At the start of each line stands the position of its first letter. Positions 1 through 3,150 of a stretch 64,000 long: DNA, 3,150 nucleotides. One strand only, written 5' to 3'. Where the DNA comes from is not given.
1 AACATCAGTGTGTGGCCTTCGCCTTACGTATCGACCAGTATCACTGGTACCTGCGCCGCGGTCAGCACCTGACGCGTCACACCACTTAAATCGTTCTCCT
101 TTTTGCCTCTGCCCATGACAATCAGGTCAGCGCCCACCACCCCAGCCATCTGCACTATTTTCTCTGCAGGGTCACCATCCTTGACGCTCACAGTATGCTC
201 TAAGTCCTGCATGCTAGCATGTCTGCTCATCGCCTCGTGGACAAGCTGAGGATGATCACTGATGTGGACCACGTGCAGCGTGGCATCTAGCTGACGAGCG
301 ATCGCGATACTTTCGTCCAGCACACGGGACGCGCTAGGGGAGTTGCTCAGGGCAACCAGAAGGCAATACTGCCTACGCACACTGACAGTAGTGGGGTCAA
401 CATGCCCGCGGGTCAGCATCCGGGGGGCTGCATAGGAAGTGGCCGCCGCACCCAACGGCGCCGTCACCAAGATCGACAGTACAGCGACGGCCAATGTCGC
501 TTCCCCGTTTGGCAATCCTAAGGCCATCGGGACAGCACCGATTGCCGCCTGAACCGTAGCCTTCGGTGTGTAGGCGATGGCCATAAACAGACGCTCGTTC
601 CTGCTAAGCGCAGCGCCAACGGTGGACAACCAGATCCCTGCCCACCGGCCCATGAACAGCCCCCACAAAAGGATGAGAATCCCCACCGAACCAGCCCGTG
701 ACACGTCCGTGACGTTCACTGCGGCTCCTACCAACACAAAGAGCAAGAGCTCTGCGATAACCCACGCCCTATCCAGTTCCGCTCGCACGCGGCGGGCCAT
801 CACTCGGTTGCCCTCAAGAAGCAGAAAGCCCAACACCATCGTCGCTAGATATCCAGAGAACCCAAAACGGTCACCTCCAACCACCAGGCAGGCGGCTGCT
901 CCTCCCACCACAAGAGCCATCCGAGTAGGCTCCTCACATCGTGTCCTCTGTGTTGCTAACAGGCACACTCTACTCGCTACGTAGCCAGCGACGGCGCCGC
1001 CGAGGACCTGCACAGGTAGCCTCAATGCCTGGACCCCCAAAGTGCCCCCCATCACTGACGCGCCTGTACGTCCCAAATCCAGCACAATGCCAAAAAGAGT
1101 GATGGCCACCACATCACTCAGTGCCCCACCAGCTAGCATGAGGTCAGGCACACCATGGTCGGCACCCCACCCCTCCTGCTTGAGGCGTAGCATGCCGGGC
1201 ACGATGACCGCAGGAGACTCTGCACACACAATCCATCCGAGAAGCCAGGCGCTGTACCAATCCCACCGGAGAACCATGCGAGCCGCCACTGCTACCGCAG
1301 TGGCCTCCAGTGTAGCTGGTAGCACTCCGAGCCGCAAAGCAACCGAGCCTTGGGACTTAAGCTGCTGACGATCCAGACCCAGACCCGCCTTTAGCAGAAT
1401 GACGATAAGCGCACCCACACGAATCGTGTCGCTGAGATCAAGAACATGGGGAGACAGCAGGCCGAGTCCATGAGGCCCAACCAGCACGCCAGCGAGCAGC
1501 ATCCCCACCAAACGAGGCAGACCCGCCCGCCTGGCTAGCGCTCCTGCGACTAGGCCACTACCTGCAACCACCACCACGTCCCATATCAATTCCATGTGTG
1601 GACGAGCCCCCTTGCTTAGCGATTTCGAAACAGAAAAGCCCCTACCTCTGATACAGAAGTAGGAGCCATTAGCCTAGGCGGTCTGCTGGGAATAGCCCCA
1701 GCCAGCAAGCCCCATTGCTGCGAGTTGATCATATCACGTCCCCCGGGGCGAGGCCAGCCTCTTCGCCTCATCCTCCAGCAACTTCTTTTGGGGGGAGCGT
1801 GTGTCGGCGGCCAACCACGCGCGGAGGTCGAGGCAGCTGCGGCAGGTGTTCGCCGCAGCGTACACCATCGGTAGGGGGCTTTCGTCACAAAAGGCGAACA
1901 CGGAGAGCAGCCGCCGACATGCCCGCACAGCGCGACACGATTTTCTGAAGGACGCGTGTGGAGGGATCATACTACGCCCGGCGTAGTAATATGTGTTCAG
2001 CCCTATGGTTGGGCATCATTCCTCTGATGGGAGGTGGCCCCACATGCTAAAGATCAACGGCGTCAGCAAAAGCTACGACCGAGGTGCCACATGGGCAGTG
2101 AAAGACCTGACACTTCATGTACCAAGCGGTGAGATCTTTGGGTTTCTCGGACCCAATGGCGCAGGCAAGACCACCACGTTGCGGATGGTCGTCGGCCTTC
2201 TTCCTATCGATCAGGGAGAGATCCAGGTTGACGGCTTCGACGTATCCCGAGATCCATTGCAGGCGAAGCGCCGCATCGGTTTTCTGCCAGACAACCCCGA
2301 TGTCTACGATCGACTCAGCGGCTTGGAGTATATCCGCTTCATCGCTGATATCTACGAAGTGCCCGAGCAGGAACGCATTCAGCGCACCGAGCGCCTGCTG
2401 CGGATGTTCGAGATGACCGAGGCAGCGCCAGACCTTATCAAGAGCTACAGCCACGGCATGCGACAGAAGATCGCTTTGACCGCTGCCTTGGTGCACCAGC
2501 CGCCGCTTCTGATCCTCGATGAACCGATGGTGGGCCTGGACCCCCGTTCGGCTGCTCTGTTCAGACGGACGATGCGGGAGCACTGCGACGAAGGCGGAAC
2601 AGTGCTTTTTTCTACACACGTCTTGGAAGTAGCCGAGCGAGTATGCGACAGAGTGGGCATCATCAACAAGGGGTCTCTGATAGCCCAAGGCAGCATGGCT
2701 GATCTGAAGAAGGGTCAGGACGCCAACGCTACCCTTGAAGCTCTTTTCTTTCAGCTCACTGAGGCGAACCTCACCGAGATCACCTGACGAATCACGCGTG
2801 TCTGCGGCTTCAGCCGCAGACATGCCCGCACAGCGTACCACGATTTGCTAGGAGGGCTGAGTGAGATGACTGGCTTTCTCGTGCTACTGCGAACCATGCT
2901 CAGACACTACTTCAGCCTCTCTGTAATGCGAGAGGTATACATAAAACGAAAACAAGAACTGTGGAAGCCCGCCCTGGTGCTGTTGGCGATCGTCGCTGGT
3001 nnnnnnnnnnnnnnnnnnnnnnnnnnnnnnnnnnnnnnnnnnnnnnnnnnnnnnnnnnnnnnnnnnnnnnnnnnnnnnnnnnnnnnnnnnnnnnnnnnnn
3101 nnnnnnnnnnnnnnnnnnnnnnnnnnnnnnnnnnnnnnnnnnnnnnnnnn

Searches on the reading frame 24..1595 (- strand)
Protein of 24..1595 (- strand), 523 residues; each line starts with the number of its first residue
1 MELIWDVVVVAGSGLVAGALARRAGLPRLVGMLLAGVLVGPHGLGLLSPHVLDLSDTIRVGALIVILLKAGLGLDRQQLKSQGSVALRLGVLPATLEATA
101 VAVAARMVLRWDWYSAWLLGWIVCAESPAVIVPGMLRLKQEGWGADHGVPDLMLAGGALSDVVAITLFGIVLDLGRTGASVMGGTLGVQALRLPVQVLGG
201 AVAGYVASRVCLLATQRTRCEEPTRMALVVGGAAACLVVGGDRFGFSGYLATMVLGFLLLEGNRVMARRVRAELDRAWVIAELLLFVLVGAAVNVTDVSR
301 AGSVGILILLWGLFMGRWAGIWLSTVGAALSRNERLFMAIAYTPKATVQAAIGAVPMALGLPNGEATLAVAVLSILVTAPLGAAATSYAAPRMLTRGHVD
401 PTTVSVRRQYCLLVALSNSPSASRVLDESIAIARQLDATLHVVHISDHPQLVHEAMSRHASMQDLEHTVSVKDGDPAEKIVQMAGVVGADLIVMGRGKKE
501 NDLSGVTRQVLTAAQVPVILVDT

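Call 13: search_protein_families(library=pfam, proteins=[window:24-1595:-])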
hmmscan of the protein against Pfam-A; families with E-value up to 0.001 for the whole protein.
window:24-1595:- (523 aa): 2 families
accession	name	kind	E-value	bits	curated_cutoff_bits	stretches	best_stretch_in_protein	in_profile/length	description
PF00999.27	Na_H_Exchanger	-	6.7e-38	130.9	26.2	1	15-380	5-363/375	Sodium/hydrogen exchanger, transmembrane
PF00582.32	Usp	-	3.5e-12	47.5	24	2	457-521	72-140/141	Universal stress protein family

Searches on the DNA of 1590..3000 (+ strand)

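Call 11: search_rna_families(source=window, start=1600, end=3000, threshold=evalue, max_evalue=10)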
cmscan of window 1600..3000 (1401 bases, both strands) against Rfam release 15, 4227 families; matches with E-value up to 10: 7.
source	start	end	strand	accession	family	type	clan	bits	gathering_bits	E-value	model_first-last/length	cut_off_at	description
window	1653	1728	-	RF01734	Fluoride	Cis-reg; riboswitch;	-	26.9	34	5.4e-05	1-64/64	no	Fluoride riboswitch aptamer (crcB RNA motif)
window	2797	2824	+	RF03701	mir-4041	Gene; miRNA;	-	19.8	74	1.6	14-41/54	no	mir-4041 microRNA precursor family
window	2799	2822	-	RF03701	mir-4041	Gene; miRNA;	-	18.9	74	2.8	16-39/54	no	mir-4041 microRNA precursor family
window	1682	1782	-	RF02924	skipping-rope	Gene; sRNA;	-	17.7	36.7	0.58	1-80/80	no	skipping-rope RNA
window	2480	2544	+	RF01973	H19_2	Gene; lncRNA;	-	13.7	50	1.7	1-69/69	no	H19 conserved region 2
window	1613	1727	-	RF00260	HepC_CRE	Cis-reg;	-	12.3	140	2.4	1-176/176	no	Hepatitis C virus (HCV) cis-acting replication element (CRE)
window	2849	3000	+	RF02042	HOTTIP_3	Gene; lncRNA;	-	8.4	50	2.8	1-155/353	3'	HOXA transcript at the distal tip, conserved region 3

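Call 41: search_dna_similar(query=window:2790-2870:+, collection=plasmids, mode=distant, max_evalue=1, max_rows=10)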
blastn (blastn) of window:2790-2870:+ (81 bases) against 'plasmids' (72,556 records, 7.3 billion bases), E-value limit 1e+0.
No match.

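Call 66: search_rna_families(source=window, start=1590, end=1800, threshold=evalue, max_evalue=0.01, show_alignments=1)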
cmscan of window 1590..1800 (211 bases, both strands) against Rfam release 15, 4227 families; matches with E-value up to 0.01: 1.
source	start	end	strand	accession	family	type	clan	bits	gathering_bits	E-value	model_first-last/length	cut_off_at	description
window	1653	1728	-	RF01734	Fluoride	Cis-reg; riboswitch;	-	26.9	34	8.2e-06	1-64/64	no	Fluoride riboswitch aptamer (crcB RNA motif)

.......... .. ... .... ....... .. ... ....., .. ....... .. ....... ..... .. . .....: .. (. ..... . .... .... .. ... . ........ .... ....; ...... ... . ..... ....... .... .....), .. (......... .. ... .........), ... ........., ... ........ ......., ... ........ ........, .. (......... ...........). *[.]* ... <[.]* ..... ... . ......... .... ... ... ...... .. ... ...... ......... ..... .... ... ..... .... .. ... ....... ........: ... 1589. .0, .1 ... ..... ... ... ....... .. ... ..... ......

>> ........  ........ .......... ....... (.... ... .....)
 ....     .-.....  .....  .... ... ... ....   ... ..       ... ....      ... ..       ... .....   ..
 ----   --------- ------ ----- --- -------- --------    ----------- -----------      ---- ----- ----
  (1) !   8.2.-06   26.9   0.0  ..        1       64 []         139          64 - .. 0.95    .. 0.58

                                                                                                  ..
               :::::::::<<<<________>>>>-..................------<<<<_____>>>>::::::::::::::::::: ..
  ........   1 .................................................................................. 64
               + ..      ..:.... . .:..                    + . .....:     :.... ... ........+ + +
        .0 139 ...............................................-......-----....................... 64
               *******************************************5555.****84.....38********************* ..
